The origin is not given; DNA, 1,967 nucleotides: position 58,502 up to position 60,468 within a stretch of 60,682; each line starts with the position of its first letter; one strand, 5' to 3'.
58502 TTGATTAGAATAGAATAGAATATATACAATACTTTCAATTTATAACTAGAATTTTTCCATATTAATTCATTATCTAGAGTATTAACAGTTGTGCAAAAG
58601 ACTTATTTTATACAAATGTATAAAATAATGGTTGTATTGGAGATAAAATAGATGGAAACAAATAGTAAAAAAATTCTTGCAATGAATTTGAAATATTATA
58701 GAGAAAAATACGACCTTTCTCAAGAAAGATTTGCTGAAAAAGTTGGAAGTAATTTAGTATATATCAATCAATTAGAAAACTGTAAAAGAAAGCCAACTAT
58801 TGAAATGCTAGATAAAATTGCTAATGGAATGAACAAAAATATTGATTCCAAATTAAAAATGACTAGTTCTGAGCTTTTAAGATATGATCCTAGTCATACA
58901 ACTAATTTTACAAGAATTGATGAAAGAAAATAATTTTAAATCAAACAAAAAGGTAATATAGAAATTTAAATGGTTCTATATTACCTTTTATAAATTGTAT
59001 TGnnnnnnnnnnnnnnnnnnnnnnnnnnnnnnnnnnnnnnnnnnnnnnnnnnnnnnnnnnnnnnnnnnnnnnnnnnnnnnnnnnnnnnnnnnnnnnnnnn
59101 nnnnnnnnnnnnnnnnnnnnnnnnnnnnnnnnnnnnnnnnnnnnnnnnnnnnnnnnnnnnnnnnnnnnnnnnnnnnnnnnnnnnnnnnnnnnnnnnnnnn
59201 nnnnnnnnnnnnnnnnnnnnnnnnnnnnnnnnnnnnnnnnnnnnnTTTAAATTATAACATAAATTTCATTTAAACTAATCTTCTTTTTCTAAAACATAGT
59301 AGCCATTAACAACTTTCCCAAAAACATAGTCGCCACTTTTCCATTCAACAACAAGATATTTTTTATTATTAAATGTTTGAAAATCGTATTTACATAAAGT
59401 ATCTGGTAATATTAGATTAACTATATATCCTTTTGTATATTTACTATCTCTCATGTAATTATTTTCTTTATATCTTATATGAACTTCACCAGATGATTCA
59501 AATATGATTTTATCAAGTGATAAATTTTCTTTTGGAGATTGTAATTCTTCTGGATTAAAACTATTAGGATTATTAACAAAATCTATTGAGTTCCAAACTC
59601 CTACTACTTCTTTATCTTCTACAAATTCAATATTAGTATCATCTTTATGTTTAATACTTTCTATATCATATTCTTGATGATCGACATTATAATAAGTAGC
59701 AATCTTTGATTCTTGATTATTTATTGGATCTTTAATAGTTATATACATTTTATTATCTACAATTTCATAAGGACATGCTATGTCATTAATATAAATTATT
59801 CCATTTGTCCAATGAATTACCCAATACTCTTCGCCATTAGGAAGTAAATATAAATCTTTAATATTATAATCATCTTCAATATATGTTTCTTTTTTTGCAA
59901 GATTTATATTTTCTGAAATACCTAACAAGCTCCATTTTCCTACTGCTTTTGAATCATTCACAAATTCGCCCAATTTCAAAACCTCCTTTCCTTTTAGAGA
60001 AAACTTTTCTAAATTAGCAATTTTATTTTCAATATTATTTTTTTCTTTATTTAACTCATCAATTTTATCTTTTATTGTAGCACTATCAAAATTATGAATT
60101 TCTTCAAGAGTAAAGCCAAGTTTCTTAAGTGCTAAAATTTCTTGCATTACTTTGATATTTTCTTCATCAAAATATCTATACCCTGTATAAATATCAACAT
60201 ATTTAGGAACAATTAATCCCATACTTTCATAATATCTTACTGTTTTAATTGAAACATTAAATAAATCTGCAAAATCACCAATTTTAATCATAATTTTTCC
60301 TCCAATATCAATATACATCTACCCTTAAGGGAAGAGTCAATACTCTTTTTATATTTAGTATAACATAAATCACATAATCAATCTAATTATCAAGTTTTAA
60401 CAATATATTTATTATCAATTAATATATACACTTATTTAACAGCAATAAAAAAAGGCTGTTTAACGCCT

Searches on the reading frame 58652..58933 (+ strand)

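Call 9: search_protein_families(library=pfam, proteins=[window:58652-58933:+], max_evalue=0.01)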
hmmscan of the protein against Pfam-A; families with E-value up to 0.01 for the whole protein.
window:58652-58933:+ (93 aa): 3 families
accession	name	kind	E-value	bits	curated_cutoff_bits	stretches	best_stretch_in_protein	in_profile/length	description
PF01381.28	HTH_3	-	8.4e-13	48.6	23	1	13-65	1-53/55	Helix-turn-helix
PF12844.13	HTH_19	-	3.8e-06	27.2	30.2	1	12-61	3-52/64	Helix-turn-helix domain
PF13560.12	HTH_31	-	0.00022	21.9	27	1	9-58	2-52/64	Helix-turn-helix domain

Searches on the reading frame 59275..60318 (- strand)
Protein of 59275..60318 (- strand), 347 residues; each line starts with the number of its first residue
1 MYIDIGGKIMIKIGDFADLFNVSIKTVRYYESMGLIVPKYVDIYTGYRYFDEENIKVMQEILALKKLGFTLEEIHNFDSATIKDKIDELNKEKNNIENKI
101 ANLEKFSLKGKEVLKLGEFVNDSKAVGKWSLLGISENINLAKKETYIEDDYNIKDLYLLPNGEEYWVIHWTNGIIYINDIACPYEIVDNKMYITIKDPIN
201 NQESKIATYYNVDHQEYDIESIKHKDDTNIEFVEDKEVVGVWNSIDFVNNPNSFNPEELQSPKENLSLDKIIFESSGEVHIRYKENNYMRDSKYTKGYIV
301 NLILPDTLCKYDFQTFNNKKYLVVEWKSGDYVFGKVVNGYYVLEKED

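Call 9: search_protein_families(library=pfam, proteins=[window:59275-60318:-], max_evalue=0.01)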
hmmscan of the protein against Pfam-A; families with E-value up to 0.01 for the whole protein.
window:59275-60318:- (347 aa): 2 families
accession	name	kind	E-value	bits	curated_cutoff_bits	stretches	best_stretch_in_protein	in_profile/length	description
PF13411.12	MerR_1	-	1.4e-14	54.4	21.6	1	12-76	2-64/69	MerR HTH family regulatory protein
PF00376.29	MerR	-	3.5e-10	40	28.2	1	12-50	1-38/38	MerR family regulatory protein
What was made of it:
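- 59275..60291 (-): MerR-family regulator (338 aa) with its own operator-type promoter. It is the innermost gene at the right end. Pfam (call 9).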

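Call 40: find_encoding_contigs(protein=window:59275-60318:-, flank=10000, max_places=10)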
Protein window:59275-60318:- (347 aa): 1 contig read that carries it; 1 place shown.
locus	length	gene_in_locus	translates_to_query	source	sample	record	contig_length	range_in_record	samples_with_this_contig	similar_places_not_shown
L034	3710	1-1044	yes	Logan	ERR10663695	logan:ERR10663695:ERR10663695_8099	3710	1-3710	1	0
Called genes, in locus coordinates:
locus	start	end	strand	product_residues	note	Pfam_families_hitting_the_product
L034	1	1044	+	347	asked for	?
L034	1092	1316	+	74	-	-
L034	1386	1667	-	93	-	PF12844:HTH_19 (weak), PF01381:HTH_3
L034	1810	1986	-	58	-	-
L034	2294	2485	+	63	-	-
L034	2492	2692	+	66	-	PF13412:HTH_24, PF08279:HTH_11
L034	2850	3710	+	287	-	?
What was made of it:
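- Tried and rejected: Gave a contig that starts at the gene (call 40).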

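Call 44: find_homologous_proteins(query=window:59275-60318:-, max_evalue=1e-10)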
Query window:59275-60318:- (347 aa): 188 proteins with E <= 1e-10 among 2513 candidates; the best 120 are listed.
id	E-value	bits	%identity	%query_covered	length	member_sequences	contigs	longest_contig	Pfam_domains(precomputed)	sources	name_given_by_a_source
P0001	3.0e-220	748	100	97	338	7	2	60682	PF00376.30,PF13411.13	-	-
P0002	7.7e-196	668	85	100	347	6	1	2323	PF00376.30,PF13411.13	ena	-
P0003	8.7e-196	668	88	97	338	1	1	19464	PF00376.30,PF13411.13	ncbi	-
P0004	2.0e-153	529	71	97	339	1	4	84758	PF00376.30,PF13411.13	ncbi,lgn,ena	-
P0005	2.1e-151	522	69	97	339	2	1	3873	PF00376.30,PF13411.13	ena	-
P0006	4.7e-148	511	68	97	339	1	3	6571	PF00376.30,PF13411.13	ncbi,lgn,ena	-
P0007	1.2e-131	457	61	97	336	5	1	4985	PF00376.30,PF13411.13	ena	-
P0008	1.0e-130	454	62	97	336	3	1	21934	PF00376.30,PF13411.13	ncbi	-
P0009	5.4e-128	445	60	97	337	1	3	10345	PF00376.30,PF13411.13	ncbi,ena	-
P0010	2.8e-127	443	58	97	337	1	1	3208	PF00376.30,PF13411.13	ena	-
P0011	3.0e-123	429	57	98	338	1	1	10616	PF00376.30,PF13411.13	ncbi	-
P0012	3.2e-123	429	57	97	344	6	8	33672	PF00376.30,PF13411.13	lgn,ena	-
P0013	1.2e-122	428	57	97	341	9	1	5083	PF00376.30,PF13411.13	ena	-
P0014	3.9e-122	426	56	97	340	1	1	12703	PF00376.30,PF13411.13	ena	-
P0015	7.0e-122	425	58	97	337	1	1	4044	PF00376.30,PF13411.13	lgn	-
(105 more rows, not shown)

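Call 45: find_encoding_contigs(protein=P0003, flank=10000, max_places=4)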
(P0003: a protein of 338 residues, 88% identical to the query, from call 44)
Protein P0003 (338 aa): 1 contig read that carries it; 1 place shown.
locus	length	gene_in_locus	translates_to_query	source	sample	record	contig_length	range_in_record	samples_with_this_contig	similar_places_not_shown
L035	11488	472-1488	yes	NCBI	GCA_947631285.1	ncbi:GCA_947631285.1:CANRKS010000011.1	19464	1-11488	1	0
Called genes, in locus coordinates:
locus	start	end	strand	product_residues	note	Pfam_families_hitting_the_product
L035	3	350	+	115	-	?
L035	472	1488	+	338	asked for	PF00376:MerR, PF13411:MerR_1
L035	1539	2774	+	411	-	PF17914:HopA1 (weak)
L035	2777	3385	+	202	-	-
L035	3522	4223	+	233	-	-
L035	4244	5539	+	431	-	-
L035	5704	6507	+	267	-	-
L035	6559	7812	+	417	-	-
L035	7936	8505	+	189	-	-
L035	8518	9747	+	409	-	PF00919:UPF0004, PF04055:Radical_SAM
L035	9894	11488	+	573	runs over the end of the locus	-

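Call 46: find_encoding_contigs(protein=P0004, flank=10000, max_places=4)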
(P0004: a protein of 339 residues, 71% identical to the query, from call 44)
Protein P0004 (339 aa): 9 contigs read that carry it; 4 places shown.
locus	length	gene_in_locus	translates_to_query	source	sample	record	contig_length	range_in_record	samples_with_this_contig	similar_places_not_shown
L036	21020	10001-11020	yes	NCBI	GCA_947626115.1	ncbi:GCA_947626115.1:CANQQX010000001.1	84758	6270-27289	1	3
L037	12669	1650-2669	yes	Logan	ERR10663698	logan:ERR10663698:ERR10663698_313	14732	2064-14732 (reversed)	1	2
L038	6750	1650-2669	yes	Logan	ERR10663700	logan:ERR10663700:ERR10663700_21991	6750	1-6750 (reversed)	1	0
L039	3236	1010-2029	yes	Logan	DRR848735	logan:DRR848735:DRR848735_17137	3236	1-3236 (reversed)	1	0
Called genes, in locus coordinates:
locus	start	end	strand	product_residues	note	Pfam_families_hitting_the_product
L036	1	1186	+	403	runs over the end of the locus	PF24568:CC_PcsB (weak), PF01551:Peptidase_M23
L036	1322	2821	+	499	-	-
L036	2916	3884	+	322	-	PF01933:CofD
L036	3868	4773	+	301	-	PF10298:WhiA_N, PF14527:LAGLIDADG_WhiA, PF02650:HTH_WhiA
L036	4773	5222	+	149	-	-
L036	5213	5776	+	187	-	-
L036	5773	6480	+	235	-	PF01416:PseudoU_synth_1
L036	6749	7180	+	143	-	PF00572:Ribosomal_L13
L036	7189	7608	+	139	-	PF00380:Ribosomal_S9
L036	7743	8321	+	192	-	-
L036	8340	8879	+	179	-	PF00300:His_Phos_1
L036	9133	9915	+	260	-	PF00438:S-AdoMet_synt_N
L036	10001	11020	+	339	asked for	PF00376:MerR, PF13411:MerR_1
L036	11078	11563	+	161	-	PF03167:UDG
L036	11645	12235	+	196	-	-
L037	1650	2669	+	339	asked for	PF00376:MerR, PF13411:MerR_1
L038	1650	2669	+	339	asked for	PF00376:MerR, PF13411:MerR_1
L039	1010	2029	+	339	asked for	PF00376:MerR, PF13411:MerR_1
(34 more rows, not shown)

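Call 54: find_encoding_contigs(protein=P0001, flank=10000, max_places=10)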
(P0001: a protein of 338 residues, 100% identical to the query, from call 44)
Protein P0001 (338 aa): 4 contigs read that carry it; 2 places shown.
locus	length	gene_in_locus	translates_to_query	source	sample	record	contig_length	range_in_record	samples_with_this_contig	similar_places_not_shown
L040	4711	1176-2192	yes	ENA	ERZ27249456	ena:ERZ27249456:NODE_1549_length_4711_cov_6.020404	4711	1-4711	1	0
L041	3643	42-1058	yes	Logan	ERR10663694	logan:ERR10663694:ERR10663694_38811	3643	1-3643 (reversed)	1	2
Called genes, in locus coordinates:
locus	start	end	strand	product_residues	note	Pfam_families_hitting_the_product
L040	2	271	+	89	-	?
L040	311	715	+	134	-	-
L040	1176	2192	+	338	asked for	PF00376:MerR, PF13411:MerR_1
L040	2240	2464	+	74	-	-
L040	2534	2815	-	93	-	PF12844:HTH_19 (weak), PF01381:HTH_3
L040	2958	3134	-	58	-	-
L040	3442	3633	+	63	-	-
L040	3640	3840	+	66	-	PF13412:HTH_24, PF08279:HTH_11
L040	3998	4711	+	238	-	?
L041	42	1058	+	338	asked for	PF00376:MerR, PF13411:MerR_1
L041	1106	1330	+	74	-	-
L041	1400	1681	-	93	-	PF12844:HTH_19 (weak), PF01381:HTH_3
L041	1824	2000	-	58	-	-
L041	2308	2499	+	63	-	-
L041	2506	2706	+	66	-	PF13412:HTH_24, PF08279:HTH_11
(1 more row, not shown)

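Call 57: find_homologous_proteins(query=L040:311-715:+, max_evalue=0.00001)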
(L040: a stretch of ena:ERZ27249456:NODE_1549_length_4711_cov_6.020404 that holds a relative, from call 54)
Query L040:311-715:+ (134 aa): 155 proteins with E <= 0.00001 among 166 candidates; the best 120 are listed.
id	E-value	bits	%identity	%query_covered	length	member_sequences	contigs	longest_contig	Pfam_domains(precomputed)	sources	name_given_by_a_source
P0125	4.2e-76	271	100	100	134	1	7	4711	-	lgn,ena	-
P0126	3.0e-75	269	99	100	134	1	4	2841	-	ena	-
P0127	3.9e-74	265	97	100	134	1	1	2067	-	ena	-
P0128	2.2e-72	259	96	100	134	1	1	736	-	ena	-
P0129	1.8e-71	256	93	100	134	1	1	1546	-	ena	-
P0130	7.6e-71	254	93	100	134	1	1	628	-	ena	-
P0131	7.9e-71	254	92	100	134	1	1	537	-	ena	-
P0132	8.3e-71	254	93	100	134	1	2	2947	-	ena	-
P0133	4.5e-70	252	93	100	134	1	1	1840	-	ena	-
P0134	6.7e-70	251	91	100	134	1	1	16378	-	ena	-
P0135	1.8e-69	250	93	100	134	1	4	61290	-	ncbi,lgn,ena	-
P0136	3.8e-69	249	92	100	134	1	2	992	-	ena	-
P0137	3.9e-69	249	92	100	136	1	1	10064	-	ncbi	-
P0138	8.6e-69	248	90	100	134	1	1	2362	-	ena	-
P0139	8.8e-69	248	89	100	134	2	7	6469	-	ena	-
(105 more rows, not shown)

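Call 59: find_encoding_contigs(protein=P0135, flank=10000, max_places=10)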
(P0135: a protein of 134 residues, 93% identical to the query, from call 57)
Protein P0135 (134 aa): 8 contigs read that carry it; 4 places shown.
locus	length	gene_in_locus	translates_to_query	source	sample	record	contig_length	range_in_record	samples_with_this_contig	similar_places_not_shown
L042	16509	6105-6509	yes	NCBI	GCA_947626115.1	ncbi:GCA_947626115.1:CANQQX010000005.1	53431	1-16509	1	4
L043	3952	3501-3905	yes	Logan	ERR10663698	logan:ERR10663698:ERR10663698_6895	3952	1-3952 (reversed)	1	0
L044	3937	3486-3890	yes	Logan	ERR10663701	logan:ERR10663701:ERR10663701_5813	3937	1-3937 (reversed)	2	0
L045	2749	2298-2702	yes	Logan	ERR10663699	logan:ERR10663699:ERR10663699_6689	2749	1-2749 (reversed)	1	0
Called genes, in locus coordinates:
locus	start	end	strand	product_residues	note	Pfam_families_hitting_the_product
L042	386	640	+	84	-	PF27070:HTH_Rpn_C (weak)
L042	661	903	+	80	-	PF27070:HTH_Rpn_C (weak)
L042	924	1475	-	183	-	PF01327:Pep_deformylase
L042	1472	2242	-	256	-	-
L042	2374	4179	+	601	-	PF00009:GTP_EFTU, PF03144:GTP_EFTU_D2 (weak), PF00679:EFG_C, PF06421:LepA_C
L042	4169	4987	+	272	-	-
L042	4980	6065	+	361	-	PF04055:Radical_SAM, PF06969:HemN_C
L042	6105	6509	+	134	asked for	-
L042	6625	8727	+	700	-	-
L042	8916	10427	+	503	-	PF03382:DUF285 (weak)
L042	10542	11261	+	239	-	-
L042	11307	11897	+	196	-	PF03009:GDPD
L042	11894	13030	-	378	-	PF02661:Fic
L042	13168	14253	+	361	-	PF02684:LpxB, PF03033:Glyco_transf_28, PF04101:Glyco_tran_28_C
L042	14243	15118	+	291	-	PF01565:FAD_binding_4, PF02873:MurB_C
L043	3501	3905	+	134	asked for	-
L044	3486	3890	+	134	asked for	-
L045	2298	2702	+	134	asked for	-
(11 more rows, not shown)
